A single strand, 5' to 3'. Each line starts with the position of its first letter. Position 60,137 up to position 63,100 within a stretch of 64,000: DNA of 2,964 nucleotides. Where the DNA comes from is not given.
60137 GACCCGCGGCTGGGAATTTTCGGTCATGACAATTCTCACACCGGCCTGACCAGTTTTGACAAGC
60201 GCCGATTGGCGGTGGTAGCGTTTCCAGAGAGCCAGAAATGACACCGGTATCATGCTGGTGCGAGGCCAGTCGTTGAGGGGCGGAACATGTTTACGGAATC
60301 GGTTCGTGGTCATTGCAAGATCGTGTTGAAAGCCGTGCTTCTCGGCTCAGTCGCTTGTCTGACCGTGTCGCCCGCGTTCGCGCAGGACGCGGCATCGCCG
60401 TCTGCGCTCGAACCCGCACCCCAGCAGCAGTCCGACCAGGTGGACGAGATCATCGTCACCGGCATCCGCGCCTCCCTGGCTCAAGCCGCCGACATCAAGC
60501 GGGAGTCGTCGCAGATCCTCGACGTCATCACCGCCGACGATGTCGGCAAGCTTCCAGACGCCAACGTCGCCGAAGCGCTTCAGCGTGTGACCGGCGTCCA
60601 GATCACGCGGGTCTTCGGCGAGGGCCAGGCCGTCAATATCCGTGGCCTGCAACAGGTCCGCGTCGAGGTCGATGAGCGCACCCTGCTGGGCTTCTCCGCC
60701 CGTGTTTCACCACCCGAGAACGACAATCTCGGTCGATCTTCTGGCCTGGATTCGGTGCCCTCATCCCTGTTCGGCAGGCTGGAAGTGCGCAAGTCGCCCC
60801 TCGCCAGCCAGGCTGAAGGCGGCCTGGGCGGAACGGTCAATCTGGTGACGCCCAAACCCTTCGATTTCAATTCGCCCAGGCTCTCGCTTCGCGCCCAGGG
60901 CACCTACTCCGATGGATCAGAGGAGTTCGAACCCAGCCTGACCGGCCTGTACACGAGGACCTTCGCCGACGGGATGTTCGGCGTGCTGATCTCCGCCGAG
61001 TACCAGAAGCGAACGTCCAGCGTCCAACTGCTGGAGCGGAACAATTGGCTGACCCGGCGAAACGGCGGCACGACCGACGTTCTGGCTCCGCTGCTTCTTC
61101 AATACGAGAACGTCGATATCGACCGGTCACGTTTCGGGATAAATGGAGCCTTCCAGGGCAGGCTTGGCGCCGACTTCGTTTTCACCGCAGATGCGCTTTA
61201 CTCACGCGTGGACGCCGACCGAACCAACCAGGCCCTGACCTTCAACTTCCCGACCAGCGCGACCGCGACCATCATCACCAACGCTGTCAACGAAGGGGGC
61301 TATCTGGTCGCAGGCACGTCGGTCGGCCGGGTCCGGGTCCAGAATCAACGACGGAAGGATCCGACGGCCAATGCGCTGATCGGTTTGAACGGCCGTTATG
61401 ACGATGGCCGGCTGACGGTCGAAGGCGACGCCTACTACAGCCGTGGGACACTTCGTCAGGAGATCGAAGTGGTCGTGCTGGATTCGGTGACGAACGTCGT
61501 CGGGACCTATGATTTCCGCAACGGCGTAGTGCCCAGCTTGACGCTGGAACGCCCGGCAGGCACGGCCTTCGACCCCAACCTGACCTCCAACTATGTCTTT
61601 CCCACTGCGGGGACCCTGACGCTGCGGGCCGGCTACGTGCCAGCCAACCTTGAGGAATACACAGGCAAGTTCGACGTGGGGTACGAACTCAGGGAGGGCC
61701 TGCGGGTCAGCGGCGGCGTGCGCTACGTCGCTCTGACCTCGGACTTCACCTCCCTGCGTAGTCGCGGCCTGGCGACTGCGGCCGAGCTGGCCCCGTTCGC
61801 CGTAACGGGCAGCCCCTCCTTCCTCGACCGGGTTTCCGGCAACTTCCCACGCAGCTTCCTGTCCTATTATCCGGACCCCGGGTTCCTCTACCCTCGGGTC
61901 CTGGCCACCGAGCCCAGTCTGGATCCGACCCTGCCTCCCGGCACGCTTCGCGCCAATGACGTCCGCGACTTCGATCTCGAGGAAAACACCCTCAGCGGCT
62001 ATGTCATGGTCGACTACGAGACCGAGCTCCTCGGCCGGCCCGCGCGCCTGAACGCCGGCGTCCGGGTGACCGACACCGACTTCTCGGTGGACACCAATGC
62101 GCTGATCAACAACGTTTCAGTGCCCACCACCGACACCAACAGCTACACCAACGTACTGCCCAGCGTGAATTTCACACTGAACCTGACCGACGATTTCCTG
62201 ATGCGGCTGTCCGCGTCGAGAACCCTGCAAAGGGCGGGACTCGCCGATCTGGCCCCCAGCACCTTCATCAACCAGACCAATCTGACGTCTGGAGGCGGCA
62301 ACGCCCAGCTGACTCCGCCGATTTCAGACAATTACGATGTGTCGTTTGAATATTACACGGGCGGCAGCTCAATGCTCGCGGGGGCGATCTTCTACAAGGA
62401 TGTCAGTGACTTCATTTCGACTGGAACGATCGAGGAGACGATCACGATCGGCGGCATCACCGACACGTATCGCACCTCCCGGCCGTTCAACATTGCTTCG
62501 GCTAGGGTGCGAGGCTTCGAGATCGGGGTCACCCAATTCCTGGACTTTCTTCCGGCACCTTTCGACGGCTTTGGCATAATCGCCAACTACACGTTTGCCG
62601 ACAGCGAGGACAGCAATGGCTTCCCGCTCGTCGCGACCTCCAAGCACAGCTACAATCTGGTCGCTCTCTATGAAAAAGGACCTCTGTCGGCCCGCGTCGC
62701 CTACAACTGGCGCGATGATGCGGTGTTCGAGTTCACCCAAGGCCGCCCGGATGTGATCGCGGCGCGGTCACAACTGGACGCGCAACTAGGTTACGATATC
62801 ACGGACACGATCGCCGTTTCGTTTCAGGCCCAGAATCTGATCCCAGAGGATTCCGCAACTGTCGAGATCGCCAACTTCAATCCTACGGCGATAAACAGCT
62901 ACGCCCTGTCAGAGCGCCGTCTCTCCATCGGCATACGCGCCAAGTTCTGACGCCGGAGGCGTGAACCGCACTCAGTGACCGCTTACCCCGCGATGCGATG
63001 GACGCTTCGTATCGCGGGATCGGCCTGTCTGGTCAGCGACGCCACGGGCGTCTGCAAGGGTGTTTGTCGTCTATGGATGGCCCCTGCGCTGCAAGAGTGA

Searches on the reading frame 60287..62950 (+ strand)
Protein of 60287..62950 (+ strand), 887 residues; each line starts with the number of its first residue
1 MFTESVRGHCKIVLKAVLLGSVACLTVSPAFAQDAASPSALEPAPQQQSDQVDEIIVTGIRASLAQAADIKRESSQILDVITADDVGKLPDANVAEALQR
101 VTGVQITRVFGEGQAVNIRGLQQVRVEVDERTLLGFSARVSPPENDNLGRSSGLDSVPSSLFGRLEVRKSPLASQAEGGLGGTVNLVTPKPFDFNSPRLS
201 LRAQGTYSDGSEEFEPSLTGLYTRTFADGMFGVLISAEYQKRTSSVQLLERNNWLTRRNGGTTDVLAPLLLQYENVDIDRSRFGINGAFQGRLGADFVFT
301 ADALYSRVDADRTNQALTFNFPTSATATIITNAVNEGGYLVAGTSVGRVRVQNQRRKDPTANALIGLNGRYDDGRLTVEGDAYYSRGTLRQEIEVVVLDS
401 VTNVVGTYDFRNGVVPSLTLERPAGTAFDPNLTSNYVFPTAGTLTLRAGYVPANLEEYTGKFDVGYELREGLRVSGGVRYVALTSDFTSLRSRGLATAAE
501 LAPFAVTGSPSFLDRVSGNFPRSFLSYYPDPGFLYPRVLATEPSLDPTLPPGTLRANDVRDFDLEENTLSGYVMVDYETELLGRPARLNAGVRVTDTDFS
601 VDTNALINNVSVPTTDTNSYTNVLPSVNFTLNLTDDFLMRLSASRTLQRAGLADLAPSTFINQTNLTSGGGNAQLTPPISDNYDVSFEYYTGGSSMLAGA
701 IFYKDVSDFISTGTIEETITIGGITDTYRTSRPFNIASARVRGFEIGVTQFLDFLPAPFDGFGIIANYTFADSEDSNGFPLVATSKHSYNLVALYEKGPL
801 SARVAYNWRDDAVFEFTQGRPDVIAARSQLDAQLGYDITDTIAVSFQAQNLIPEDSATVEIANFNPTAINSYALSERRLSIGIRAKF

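Call 12: search_protein_families(library=pfam, proteins=[window:60287-62950:+], max_evalue=0.001)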
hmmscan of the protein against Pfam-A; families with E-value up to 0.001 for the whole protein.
window:60287-62950:+ (887 aa): 3 families
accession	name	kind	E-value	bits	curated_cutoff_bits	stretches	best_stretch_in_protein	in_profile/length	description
PF00593.30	TonB_dep_Rec_b-barrel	-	3.4e-34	119.9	27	1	429-851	31-436/436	TonB dependent receptor-like, beta-barrel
PF14905.12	OMP_b-brl_3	-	1.1e-16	61.3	27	1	560-864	106-386/408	Outer membrane protein beta-barrel family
PF07715.20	Plug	-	1.9e-13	51.3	23.9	1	71-182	2-106/107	TonB-dependent Receptor Plug Domain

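Call 49: find_encoding_contigs(protein=window:60287-62950:+, flank=10000, max_places=3)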
Protein window:60287-62950:+ (887 aa): 1 contig read that carries it; 1 place shown.
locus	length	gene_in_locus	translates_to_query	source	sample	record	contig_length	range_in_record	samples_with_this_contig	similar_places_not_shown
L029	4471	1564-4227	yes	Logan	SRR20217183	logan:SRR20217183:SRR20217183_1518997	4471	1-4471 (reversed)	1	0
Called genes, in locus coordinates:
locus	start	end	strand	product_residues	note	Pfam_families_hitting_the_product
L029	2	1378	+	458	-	?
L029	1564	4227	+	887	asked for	PF07715:Plug, PF00593:TonB_dep_Rec_b-barrel, PF14905:OMP_b-brl_3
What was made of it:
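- Tried and rejected: Extending the source contig to the right through an exact-protein look-up returned only a 4.5-kb contig (call 49).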
